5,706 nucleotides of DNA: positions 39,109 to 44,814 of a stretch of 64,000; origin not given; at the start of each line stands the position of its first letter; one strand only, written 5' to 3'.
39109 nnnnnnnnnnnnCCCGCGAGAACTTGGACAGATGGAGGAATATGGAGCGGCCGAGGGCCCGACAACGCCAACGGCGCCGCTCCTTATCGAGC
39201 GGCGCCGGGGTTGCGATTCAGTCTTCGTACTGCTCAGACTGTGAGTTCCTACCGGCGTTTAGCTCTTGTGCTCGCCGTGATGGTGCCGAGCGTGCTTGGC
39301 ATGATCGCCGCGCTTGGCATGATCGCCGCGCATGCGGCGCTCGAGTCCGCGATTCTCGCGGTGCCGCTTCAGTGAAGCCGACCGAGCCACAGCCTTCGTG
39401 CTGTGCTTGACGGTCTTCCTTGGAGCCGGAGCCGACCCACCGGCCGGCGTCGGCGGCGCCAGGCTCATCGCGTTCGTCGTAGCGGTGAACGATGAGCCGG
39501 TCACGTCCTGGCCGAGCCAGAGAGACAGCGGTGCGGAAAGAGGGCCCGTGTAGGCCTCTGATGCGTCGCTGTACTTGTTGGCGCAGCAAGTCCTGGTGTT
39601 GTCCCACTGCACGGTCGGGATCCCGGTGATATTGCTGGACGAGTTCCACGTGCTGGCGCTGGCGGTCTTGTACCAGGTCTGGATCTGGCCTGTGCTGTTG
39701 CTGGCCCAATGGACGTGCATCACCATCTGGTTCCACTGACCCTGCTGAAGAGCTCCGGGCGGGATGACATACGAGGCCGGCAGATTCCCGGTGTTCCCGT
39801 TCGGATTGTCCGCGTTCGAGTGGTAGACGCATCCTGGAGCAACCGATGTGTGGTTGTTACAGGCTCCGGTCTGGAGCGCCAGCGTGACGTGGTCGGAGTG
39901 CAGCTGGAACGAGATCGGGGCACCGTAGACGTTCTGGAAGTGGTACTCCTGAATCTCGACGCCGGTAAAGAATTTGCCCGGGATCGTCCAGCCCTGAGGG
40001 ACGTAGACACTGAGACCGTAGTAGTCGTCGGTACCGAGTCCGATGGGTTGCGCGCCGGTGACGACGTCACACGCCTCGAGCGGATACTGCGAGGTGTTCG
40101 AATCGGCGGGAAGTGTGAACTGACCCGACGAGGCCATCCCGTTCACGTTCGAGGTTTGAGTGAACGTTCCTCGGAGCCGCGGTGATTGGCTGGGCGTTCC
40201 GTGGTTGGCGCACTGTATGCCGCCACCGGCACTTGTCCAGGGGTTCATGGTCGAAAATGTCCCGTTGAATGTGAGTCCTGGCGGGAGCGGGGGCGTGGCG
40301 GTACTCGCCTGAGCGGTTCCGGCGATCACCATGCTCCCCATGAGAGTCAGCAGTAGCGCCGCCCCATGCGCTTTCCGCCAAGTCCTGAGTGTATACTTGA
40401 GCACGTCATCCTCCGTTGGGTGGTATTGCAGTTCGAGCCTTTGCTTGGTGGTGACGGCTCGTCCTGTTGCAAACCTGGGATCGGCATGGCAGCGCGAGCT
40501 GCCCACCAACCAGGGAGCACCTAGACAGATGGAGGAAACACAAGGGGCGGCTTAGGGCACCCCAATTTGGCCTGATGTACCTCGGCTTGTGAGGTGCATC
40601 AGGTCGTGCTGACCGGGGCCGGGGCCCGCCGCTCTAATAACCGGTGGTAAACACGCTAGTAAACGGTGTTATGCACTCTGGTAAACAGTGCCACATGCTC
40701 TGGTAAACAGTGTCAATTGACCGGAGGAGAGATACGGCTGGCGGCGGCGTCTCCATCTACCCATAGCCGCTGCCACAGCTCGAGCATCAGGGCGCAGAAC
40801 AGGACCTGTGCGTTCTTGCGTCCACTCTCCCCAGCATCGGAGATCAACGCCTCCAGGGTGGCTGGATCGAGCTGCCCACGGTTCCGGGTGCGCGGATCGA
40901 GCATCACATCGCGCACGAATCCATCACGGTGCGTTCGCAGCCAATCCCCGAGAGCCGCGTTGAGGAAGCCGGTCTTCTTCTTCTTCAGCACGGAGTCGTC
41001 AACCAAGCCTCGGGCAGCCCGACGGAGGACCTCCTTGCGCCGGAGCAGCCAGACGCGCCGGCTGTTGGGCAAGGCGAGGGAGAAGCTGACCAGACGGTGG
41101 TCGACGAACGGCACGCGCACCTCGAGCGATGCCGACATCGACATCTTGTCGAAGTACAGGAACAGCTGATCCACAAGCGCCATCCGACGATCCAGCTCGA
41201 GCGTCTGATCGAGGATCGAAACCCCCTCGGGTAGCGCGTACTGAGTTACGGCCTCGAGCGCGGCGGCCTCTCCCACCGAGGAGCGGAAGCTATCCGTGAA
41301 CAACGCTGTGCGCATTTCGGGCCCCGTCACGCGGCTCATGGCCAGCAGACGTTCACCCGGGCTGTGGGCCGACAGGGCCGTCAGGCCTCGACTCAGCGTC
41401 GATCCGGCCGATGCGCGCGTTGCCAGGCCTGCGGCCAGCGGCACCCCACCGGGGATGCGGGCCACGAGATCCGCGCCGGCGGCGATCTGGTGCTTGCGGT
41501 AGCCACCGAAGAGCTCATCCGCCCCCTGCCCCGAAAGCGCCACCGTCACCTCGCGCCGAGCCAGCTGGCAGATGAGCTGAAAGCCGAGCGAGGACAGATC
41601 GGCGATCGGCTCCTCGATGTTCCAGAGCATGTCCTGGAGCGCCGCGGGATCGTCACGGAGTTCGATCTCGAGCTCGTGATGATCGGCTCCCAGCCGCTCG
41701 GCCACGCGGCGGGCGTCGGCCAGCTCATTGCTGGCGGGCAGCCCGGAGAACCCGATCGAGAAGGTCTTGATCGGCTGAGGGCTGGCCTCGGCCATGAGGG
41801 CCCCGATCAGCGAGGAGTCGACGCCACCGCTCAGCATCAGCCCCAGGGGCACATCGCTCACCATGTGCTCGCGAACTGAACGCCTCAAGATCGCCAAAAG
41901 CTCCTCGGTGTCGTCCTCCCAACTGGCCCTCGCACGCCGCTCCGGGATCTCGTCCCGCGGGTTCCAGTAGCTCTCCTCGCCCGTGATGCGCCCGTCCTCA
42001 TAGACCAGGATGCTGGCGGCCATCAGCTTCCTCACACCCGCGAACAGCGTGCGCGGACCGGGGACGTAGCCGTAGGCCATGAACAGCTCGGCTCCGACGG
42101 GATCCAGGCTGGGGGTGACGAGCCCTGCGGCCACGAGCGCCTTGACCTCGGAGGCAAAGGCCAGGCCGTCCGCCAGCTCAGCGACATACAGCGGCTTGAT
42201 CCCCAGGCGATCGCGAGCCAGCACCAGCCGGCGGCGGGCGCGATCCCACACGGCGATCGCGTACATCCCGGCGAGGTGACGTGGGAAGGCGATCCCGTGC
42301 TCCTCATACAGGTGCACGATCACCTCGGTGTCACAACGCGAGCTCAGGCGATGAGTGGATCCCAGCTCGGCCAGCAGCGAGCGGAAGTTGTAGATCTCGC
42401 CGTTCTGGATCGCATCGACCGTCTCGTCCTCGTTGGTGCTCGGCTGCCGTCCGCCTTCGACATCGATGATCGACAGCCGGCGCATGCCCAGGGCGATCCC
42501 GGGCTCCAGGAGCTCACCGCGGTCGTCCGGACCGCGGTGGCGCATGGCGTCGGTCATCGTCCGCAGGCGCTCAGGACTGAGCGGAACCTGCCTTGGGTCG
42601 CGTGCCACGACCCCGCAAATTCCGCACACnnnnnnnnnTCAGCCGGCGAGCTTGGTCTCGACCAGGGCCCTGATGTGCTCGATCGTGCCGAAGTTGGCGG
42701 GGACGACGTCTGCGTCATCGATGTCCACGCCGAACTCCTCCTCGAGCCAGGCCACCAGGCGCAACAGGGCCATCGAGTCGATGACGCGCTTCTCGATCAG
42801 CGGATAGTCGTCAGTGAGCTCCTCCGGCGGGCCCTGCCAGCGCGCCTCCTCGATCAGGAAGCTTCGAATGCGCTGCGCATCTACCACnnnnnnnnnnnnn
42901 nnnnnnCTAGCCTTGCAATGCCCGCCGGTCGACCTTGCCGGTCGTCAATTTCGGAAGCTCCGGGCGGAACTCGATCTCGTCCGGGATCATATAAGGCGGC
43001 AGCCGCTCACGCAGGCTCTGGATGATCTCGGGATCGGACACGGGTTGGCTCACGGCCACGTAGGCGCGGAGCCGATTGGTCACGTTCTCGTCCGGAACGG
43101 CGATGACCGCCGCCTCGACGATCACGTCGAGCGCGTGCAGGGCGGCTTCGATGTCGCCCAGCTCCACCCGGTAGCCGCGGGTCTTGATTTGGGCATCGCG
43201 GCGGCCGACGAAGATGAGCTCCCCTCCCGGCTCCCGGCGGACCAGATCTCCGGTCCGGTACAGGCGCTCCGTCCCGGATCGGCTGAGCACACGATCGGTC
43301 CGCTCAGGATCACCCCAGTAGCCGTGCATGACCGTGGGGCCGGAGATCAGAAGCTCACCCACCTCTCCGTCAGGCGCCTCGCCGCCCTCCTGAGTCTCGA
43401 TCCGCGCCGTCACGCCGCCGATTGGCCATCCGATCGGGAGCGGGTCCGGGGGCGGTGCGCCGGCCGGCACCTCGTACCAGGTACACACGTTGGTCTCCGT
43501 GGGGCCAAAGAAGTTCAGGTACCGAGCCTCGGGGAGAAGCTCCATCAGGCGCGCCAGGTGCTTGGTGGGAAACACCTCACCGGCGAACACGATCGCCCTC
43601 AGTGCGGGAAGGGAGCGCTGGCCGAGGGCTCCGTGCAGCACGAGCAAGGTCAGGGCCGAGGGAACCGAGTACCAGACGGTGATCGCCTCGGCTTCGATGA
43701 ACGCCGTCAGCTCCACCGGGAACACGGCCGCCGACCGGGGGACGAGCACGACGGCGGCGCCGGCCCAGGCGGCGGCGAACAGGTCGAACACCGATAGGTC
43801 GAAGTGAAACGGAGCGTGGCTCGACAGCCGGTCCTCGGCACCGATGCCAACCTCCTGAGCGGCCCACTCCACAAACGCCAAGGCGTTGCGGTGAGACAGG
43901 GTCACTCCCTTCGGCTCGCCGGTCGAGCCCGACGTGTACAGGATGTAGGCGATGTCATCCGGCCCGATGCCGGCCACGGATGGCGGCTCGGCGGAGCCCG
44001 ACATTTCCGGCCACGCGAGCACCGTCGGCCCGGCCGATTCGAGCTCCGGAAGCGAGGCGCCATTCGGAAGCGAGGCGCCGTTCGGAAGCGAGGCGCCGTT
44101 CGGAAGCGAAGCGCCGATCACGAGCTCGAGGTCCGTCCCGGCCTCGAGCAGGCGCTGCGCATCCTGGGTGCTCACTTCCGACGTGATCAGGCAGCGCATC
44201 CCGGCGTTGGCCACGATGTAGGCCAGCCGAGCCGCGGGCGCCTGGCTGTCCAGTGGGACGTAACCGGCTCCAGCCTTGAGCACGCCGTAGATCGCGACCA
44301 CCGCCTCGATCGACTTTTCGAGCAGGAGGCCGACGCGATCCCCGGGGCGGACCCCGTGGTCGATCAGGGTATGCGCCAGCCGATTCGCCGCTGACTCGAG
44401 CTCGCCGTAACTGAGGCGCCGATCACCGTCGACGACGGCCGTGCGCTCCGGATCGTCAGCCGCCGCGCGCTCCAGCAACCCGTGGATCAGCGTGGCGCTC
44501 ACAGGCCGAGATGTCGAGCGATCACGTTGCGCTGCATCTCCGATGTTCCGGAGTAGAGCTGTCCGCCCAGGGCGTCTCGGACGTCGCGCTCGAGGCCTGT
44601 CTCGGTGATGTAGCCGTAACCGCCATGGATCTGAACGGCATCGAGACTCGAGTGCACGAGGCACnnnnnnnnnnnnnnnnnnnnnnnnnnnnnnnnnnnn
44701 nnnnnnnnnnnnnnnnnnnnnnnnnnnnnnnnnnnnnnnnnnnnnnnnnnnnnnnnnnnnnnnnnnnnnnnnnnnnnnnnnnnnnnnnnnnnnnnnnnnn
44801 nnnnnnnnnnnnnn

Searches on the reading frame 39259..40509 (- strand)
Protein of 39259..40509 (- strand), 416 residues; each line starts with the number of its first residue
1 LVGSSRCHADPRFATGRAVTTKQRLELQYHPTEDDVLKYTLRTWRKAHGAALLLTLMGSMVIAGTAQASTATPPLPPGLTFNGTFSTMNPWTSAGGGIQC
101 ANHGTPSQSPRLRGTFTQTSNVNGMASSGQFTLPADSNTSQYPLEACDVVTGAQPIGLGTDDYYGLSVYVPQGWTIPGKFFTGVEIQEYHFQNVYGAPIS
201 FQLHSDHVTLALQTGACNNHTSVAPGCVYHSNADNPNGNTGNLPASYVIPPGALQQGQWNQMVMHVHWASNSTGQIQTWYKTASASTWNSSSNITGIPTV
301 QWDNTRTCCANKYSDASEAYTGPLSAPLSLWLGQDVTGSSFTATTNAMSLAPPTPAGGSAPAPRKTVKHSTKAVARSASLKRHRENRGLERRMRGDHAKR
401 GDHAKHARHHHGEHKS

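Call 38: search_protein_families(library=pfam, proteins=[window:39259-40509:-], max_evalue=0.001)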
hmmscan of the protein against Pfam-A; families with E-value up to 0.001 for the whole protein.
window:39259-40509:- (416 aa): 1 family
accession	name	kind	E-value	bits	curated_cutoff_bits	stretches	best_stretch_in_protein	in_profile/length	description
PF14099.13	Polysacc_lyase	-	2.7e-10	40.9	29.9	1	157-281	60-167/210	Polysaccharide lyase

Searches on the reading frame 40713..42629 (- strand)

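Call 7: search_protein_families(library=pfam, proteins=[window:40713-42629:-], max_evalue=0.001)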
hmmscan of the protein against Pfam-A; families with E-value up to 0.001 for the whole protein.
window:40713-42629:- (638 aa): 4 families
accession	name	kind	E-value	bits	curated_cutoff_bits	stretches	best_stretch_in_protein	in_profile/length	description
PF00733.27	Asn_synthase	-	3.2e-82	277.4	21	1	244-621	2-354/354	Asparagine synthase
PF13537.11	GATase_7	-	2.6e-40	137.7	25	1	50-166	2-122/123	Glutamine amidotransferase domain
PF13522.11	GATase_6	-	4.1e-33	114.6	27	1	34-161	1-130/130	Glutamine amidotransferase domain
PF02540.23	NAD_synthase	-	8.9e-06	25.4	21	1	243-323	4-82/242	NAD synthase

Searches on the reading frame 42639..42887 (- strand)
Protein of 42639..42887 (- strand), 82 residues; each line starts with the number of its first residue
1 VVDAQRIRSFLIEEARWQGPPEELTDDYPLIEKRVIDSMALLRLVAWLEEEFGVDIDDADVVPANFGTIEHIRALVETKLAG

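Call 52: search_protein_families(library=pfam, proteins=[window:42639-42887:-], max_evalue=0.001)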
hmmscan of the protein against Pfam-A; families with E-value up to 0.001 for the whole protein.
window:42639-42887:- (82 aa): 1 family
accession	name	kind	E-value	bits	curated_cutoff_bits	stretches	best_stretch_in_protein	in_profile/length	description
PF00550.31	PP-binding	-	2e-06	28.4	20.8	1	17-70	13-61/67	Phosphopantetheine attachment site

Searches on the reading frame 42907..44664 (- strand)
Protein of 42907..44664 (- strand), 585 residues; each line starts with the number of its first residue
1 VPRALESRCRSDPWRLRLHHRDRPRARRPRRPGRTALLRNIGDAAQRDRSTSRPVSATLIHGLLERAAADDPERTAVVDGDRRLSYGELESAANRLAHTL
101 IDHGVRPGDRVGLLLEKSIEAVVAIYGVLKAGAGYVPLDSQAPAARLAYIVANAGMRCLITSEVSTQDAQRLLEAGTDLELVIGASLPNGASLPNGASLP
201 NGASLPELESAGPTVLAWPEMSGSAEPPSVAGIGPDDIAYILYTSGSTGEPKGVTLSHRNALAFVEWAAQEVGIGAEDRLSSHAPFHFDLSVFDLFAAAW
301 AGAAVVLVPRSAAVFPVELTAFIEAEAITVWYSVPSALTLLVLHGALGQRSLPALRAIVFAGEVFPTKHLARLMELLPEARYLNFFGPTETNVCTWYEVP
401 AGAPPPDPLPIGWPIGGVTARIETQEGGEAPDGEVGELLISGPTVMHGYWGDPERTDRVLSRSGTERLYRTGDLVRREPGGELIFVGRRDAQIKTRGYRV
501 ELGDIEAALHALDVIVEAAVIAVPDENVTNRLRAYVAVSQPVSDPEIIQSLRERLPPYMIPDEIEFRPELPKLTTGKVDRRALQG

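Call 7: search_protein_families(library=pfam, proteins=[window:42907-44664:-], max_evalue=0.001)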
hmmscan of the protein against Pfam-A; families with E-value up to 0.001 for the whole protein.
window:42907-44664:- (585 aa): 2 families
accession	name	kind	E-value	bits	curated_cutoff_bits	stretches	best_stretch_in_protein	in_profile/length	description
PF00501.34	AMP-binding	-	2.4e-93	313.4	29.9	1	64-450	1-384/384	AMP-binding enzyme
PF13193.12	AMP-binding_C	-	2.8e-14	54.2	24.5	1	505-577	2-76/76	AMP-binding enzyme C-terminal domain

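Call 45: search_protein_families(library=ncbifam, proteins=[window:42907-44664:-], max_evalue=0.01)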
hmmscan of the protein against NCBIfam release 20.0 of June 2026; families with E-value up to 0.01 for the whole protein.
window:42907-44664:- (585 aa): 108 families (the best 25 are shown)
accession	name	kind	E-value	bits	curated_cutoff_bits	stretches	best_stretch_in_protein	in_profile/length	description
TIGR01733.1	AA-adenyl-dom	subfamily_domain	4e-116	388.2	317.4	1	85-520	1-409/409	amino acid adenylation domain-containing protein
NF003417.0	PRK04813.1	subfamily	3.3e-88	296.4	476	2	233-583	141-499/505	D-alanine--poly(phosphoribitol) ligase subunit DltA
NF004282.0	PRK05691.1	subfamily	5.3e-88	294.9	4090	2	211-583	3842-4222/4334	non-ribosomal peptide synthase/polyketide synthase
NF038078.1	NRPS_MxcG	equivalog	6.1e-87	292.2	2300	1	55-584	453-957/1442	myxochelin non-ribosomal peptide synthetase MxcG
TIGR01734.1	D-ala-DACP-lig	equivalog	1.5e-86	291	559.85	2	234-584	140-499/504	D-alanine--poly(phosphoribitol) ligase subunit DltA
TIGR03098.1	ligase_PEP_1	hypoth_equivalog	1.6e-86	290.8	592.35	1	59-584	1-515/517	acyl-CoA ligase (AMP-forming), exosortase A system-associated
NF041803.1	NRPS_SolG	exception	2.9e-84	283.5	2200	1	57-583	560-1070/1163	solanimycin non-ribosomal peptide synthetase SolG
NF004837.0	PRK06187.1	subfamily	1.1e-79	268.1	476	1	58-584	8-519/531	long-chain-fatty-acid--CoA ligase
NF047350.1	aureusi_NRPS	equivalog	4.1e-76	256.1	2500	2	235-583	1571-1908/2373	aureusimine non-ribosomal peptide synthetase AusA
NF006181.0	PRK08314.1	subfamily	1.7e-74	251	705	1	55-584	21-551/563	long-chain-fatty-acid--CoA ligase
NF006182.0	PRK08316.1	subfamily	1.7e-66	224.8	663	1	55-583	8-513/523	fatty acyl-CoA synthetase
NF007605.2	PRK10252.1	equivalog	1e-64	218.7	2400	2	230-583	588-957/1292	enterobactin non-ribosomal peptide synthetase EntF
NF005801.1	PRK07656.1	equivalog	2.6e-59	201.2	657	1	62-583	5-499/500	FadD3 family acyl-CoA ligase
NF005702.0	PRK07514.1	subfamily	9.4e-56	189.2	558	2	233-583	154-496/506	malonyl-CoA synthase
NF004808.0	PRK06155.1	equivalog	2.9e-55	187.5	722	1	43-583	6-518/542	ATP-dependent acyl-CoA ligase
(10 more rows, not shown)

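Call 56: search_solved_structures(query=window:42907-44664:-, max_evalue=1e-30)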
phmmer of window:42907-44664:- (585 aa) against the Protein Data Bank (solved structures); distinct sequences matched with E-value up to 1e-30: 106 (the best 60 are shown).
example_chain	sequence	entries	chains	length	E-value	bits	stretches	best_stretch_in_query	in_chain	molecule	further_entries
6mfy_A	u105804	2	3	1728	3e-145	488.3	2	225-583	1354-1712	Linear gramicidin synthase subunit A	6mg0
9be4_A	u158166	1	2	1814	4.2e-145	487.9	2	225-583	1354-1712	Linear gramicidin synthase subunit A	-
9be3_A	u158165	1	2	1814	4.2e-145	487.9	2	225-583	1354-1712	Linear gramicidin synthase subunit A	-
6mfz_A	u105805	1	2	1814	4.2e-145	487.9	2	225-583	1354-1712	Linear gramicidin synthase subunit A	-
9meh_A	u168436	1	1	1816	4.2e-145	487.9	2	225-583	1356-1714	Linear gramicidin synthase subunit A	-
8xjz_C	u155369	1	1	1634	7.7e-114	384.7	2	237-583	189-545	Peptide synthetase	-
6o6e_B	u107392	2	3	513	8.1e-95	321.8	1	222-583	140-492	L-proline--[L-prolyl-carrier protein] ligase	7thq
7thn_B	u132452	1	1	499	8.9e-82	278.8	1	224-585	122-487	L-proline--[L-prolyl-carrier protein] ligase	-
9bfd_B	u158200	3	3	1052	9.4e-76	258.9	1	234-583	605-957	Tyrocidine synthase 2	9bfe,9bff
6p1j_A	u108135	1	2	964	4.9e-74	253.2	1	194-583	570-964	Txo2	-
5n9w_A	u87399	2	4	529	5.9e-74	253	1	227-582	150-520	Adenylation domain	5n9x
9bfd_A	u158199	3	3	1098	9.5e-74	252.3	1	234-583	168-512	Tyrocidine synthase 1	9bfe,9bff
6lta_A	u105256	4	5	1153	1.3e-72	248.5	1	211-583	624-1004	Nonribosomal peptide synthetase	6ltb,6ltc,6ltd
3vnq_A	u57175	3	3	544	2.5e-72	247.6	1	225-583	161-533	NRPS adenylation protein CytC1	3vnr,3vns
3dhv_A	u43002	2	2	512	2.6e-72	247.5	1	228-583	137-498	D-alanine-poly(phosphoribitol) ligase | D-alanine--poly(phosphoribitol) ligase subunit 1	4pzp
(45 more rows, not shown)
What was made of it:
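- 42639..45797 (-): Proline-activation cassette: prolyl-carrier-protein dehydrogenase (44499-45797), stand-alone A domain (42907-44664, code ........-K) and an 82-aa PCP (42639-42887). A domain: the best stand-alone-enzyme hit in the PDB is the L-proline--[prolyl carrier protein] ligase 6o6e, 8e-95 (call 56).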
